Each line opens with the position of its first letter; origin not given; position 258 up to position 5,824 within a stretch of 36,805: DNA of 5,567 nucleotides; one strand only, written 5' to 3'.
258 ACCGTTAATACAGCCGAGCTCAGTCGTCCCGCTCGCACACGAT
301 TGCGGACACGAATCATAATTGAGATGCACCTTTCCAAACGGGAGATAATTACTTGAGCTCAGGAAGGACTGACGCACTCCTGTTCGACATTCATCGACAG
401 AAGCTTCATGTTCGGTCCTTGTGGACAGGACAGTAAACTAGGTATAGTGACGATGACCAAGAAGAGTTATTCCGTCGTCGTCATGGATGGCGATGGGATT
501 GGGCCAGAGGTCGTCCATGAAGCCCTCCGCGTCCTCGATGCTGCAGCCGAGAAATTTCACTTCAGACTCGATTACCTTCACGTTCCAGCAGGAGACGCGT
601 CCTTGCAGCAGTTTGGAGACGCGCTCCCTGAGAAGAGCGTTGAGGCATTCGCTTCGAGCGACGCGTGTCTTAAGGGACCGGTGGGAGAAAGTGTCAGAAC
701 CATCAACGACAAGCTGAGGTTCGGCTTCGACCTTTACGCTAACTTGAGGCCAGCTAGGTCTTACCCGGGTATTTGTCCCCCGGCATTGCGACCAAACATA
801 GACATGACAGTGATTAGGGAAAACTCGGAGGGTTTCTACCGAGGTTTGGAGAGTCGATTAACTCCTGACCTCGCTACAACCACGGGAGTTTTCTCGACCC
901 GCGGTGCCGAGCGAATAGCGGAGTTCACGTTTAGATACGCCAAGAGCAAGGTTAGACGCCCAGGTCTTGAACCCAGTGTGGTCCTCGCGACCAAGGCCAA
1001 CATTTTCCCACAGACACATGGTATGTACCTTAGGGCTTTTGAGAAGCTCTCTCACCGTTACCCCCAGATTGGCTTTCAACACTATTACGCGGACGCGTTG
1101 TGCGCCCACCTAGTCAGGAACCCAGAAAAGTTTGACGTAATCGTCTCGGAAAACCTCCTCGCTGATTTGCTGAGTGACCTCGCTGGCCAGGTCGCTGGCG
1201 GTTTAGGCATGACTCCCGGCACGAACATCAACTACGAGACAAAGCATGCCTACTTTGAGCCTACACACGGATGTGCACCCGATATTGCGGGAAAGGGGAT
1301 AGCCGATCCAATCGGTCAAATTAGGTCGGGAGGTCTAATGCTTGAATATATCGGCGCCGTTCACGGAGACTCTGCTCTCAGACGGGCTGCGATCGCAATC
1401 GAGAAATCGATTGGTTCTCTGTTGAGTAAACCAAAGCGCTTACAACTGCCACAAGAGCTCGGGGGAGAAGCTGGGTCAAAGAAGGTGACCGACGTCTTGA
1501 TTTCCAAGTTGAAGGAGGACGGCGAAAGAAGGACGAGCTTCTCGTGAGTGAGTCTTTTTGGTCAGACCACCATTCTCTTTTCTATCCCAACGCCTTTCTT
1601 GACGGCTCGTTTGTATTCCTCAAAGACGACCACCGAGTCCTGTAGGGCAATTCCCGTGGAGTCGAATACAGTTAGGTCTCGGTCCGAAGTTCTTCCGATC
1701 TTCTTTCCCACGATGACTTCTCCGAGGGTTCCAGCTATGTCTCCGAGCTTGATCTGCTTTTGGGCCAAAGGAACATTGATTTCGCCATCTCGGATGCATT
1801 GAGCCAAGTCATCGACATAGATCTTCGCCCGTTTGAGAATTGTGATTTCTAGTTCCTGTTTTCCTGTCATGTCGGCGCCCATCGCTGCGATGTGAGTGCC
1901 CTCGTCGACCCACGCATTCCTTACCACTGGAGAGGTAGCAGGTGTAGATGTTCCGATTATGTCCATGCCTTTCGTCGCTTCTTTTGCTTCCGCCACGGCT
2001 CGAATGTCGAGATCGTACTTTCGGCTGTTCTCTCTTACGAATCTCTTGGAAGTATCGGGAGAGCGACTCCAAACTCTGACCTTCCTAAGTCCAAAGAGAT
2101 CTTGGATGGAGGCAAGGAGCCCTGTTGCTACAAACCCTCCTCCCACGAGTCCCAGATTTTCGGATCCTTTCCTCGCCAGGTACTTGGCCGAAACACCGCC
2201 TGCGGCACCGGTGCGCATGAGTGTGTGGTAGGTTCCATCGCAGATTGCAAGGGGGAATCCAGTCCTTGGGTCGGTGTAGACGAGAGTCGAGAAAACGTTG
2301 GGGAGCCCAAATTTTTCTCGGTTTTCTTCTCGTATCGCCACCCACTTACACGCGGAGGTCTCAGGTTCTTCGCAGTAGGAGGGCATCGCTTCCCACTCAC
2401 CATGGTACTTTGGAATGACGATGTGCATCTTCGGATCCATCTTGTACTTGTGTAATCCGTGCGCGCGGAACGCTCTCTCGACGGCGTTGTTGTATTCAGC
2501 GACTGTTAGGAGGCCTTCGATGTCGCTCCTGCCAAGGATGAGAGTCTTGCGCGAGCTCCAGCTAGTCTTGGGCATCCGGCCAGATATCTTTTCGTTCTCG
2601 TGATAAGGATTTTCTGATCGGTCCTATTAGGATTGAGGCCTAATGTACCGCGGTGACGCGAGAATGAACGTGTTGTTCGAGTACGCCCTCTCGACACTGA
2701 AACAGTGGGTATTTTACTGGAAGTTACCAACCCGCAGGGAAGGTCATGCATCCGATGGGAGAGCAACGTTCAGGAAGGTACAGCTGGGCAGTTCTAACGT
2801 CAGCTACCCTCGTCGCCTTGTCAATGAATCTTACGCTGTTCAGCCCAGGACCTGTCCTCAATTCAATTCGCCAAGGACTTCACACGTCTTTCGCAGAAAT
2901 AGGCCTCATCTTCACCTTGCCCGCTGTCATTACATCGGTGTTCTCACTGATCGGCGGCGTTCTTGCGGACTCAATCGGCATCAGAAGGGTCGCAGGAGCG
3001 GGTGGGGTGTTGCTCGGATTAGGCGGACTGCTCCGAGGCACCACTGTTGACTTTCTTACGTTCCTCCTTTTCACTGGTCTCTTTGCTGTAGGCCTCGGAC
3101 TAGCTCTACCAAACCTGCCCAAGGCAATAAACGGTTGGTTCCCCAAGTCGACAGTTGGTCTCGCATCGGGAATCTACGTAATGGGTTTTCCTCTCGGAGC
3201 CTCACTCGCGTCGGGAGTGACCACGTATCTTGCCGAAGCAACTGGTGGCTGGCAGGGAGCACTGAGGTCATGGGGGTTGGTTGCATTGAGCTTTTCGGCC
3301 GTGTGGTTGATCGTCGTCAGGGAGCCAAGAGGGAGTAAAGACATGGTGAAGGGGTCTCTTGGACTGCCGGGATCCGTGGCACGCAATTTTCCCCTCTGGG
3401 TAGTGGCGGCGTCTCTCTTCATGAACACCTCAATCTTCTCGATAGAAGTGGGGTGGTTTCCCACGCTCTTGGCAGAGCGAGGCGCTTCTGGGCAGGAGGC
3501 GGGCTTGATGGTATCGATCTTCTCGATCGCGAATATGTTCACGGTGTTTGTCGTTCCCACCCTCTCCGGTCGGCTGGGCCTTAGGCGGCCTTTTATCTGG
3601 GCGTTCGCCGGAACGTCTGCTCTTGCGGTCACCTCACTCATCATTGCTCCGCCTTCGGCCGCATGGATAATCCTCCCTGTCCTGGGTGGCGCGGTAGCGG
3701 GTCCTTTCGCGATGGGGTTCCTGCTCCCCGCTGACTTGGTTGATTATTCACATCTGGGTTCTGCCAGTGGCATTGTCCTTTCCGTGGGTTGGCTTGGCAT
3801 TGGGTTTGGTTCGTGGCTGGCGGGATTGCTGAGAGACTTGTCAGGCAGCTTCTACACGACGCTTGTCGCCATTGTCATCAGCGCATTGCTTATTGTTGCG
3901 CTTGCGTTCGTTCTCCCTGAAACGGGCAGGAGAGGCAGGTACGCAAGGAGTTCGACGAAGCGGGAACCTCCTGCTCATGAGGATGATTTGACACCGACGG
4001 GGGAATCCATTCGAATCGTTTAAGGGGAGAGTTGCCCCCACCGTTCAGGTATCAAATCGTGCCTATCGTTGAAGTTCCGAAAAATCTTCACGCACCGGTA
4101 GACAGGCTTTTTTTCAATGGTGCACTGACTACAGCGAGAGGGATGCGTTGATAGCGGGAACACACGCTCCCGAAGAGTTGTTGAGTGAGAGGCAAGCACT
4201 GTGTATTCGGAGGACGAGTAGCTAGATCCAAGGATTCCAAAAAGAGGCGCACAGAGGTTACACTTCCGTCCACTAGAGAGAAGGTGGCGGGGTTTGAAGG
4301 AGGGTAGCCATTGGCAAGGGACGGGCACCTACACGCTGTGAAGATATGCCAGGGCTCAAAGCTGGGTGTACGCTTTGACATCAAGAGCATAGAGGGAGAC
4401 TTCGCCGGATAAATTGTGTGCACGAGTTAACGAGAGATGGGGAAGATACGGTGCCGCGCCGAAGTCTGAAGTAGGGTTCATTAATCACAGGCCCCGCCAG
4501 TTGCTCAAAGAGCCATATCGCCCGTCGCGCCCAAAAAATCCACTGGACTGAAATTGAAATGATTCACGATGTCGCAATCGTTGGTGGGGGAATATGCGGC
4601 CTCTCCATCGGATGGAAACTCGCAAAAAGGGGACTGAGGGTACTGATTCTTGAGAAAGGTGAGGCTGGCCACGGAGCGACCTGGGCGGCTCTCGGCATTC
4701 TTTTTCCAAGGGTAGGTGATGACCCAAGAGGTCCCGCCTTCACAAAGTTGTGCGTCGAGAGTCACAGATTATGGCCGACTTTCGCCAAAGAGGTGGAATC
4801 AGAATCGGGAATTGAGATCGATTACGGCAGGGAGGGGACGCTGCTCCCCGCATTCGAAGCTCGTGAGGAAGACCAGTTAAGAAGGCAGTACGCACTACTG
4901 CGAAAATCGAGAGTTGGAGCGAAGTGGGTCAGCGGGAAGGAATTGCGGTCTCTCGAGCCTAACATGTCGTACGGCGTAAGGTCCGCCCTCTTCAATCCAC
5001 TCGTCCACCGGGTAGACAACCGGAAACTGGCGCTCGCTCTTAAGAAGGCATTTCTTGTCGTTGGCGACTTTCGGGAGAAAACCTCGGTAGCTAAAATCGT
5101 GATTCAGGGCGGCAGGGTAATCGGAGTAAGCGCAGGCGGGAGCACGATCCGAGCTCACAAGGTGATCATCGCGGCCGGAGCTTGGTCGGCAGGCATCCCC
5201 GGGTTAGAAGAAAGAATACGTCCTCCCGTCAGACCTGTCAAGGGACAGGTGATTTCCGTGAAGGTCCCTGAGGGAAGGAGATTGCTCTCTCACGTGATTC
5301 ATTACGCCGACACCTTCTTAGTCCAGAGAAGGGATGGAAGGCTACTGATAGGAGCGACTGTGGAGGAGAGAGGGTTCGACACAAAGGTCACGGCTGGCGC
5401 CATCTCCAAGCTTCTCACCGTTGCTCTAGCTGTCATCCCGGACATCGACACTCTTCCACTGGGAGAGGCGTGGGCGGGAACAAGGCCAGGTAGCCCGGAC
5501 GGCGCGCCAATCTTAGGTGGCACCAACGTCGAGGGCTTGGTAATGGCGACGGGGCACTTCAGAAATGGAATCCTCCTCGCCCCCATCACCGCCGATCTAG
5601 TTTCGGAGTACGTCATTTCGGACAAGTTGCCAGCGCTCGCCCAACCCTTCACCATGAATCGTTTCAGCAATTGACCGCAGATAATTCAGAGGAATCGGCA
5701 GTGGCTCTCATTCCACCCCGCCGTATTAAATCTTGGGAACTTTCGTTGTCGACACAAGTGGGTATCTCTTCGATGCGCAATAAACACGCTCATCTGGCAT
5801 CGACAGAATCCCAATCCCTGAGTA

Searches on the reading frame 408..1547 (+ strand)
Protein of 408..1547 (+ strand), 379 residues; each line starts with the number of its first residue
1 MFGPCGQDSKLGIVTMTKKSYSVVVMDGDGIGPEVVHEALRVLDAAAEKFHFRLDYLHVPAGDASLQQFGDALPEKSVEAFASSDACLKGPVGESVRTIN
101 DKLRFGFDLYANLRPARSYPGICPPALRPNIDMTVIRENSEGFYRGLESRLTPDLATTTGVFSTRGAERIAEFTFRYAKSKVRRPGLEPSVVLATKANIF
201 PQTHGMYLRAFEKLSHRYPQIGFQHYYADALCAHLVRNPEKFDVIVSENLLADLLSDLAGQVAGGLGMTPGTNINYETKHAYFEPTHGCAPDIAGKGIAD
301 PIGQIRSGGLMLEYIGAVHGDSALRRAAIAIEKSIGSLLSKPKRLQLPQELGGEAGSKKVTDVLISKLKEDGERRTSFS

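Call 18: search_protein_families(library=pfam, proteins=[window:408-1547:+], max_evalue=0.00001)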
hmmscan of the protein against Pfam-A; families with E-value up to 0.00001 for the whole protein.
window:408-1547:+ (379 aa): 1 family
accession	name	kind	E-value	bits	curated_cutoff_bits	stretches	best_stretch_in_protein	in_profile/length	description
PF00180.25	Iso_dh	-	1.3e-75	255.3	27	1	23-339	2-323/348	Isocitrate/isopropylmalate dehydrogenase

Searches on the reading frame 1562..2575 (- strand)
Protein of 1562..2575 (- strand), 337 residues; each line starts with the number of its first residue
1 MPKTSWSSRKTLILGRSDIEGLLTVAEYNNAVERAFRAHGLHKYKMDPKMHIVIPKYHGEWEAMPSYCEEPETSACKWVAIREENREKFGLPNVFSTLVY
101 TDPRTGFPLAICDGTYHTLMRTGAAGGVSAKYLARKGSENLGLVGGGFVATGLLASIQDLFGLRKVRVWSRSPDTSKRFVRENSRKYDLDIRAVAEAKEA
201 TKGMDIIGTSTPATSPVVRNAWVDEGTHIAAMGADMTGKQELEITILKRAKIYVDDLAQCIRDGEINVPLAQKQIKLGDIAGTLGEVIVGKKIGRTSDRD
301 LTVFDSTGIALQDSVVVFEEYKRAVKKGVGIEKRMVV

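Call 18: search_protein_families(library=pfam, proteins=[window:1562-2575:-], max_evalue=0.00001)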
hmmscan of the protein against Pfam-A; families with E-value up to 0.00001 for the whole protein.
window:1562-2575:- (337 aa): 1 family
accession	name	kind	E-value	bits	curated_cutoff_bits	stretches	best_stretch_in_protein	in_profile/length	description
PF02423.21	OCD_Mu_crystall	-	2.2e-87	293.4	24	1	10-325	2-311/314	Ornithine cyclodeaminase/mu-crystallin family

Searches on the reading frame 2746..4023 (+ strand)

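Call 18: search_protein_families(library=pfam, proteins=[window:2746-4023:+], max_evalue=0.00001)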
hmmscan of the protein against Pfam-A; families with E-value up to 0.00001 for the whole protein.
window:2746-4023:+ (425 aa): 1 family
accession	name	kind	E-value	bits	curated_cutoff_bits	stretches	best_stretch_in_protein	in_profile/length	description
PF07690.21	MFS_1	-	1.3e-43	149.7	33.4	2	23-309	4-298/347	Major Facilitator Superfamily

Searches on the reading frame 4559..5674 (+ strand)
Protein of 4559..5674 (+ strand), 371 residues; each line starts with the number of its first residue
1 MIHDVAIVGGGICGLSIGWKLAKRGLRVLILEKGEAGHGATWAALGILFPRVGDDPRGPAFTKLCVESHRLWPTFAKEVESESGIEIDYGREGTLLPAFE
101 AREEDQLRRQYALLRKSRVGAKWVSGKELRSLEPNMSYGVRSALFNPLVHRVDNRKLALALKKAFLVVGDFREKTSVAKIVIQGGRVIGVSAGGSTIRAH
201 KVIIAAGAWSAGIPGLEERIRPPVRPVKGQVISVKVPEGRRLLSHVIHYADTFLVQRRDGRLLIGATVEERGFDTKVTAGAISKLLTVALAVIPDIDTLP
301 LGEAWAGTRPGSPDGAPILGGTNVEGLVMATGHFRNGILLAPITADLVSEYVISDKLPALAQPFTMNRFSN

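Call 18: search_protein_families(library=pfam, proteins=[window:4559-5674:+], max_evalue=0.00001)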
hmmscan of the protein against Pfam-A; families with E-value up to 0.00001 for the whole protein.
window:4559-5674:+ (371 aa): 6 families
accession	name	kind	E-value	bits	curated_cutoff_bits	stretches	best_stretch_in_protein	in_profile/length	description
PF01266.30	DAO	-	1.2e-75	255.7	27.9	1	4-350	1-352/353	FAD dependent oxidoreductase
PF00890.30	FAD_binding_2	-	4.9e-11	42.9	20.4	1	4-48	1-45/414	FAD binding domain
PF13450.12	NAD_binding_8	-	1.4e-07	32.1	21.9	1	7-35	1-29/68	NAD(P)-binding Rossmann-like domain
PF07992.20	Pyr_redox_2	-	2.6e-07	30.8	26.1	0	4-36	2-34/291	Pyridine nucleotide-disulphide oxidoreductase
PF13738.12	Pyr_redox_3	-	1.6e-06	28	30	0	7-38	2-34/305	Pyridine nucleotide-disulphide oxidoreductase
PF01946.23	Thi4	-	2.1e-06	27.6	26.2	1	3-51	18-66/235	Thi4 family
